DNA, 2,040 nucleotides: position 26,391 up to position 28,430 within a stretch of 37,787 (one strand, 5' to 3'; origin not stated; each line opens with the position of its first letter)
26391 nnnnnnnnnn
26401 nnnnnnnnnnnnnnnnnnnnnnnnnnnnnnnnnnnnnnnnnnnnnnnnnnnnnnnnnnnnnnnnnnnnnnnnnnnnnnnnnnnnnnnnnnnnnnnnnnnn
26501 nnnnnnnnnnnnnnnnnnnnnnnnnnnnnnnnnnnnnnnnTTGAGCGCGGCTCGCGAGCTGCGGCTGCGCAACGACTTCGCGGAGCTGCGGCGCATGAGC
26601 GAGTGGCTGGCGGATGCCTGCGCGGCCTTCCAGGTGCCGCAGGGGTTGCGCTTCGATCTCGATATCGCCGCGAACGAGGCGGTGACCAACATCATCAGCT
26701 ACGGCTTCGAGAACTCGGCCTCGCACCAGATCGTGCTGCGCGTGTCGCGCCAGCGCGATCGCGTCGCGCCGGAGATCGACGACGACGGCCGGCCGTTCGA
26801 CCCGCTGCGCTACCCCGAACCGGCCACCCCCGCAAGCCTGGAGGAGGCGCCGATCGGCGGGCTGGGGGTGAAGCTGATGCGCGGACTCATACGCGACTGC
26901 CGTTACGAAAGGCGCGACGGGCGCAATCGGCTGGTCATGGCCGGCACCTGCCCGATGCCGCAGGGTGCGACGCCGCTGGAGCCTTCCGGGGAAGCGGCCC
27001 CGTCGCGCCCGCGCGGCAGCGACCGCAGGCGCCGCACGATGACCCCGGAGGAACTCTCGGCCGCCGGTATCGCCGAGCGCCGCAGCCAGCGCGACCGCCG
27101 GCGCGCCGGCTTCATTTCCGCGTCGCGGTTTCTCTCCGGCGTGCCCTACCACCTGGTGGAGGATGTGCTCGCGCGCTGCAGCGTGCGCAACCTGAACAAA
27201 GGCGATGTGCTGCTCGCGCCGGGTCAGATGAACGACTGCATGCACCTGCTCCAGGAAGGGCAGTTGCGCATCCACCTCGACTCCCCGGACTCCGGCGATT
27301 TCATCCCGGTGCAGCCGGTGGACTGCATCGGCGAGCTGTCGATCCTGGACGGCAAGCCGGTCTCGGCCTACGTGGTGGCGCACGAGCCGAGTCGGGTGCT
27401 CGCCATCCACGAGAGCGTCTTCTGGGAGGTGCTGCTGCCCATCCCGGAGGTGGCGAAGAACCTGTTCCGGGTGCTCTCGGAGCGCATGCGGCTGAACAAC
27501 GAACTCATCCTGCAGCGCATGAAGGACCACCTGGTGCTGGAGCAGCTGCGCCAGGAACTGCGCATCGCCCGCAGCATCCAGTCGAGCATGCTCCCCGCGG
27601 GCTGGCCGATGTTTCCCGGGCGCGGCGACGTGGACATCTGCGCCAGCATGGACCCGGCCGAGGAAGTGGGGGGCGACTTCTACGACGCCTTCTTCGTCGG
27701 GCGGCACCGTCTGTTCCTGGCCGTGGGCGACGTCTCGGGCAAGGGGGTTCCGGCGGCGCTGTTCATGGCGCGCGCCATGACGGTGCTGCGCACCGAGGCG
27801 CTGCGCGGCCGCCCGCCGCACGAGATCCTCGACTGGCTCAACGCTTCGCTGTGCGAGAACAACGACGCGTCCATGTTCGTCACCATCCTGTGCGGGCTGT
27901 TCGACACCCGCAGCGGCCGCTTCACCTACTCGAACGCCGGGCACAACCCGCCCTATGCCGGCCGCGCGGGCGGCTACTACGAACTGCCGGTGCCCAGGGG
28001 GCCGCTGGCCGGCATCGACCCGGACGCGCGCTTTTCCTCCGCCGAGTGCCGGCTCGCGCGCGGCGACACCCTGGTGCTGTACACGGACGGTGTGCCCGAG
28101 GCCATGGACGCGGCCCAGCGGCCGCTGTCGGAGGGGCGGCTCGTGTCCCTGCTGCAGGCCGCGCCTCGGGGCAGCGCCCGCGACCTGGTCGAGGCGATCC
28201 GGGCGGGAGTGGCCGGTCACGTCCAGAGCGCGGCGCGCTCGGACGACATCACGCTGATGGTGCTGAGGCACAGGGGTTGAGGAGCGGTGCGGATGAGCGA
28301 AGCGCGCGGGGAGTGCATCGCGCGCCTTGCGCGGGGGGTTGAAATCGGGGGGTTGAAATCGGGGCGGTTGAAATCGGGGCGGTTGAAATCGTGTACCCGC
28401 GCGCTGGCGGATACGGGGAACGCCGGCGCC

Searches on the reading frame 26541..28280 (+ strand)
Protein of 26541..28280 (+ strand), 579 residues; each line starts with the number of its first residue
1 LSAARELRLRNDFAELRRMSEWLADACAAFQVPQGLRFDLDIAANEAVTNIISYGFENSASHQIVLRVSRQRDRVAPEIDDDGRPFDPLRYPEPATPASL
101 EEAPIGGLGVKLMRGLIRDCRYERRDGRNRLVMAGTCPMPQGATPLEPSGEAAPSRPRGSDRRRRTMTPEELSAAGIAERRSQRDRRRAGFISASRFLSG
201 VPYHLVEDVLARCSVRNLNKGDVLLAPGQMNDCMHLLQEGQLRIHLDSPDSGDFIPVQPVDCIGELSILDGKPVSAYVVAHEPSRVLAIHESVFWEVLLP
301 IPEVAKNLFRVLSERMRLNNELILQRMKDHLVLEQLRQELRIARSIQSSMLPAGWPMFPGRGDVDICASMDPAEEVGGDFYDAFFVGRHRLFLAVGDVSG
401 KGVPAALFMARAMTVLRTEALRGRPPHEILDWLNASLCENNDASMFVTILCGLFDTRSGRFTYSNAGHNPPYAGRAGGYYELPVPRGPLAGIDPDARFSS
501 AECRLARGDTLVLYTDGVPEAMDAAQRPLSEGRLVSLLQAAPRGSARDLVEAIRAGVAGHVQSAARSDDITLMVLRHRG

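Call 42: search_protein_families(library=pfam, proteins=[window:26541-28280:+], max_evalue=0.00001)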
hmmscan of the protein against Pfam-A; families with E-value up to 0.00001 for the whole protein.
window:26541-28280:+ (579 aa): 3 families
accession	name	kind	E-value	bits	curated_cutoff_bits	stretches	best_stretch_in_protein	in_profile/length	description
PF07228.17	SpoIIE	-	7.8e-51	173.2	25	1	388-577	2-191/192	Stage II sporulation protein E (SpoIIE)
PF13581.12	HATPase_c_2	-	5.4e-22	78.6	27.4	1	11-133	3-125/127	Histidine kinase-like ATPase domain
PF00027.35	cNMP_binding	-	1.4e-12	47.8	27.5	1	216-298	2-86/89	Cyclic nucleotide-binding domain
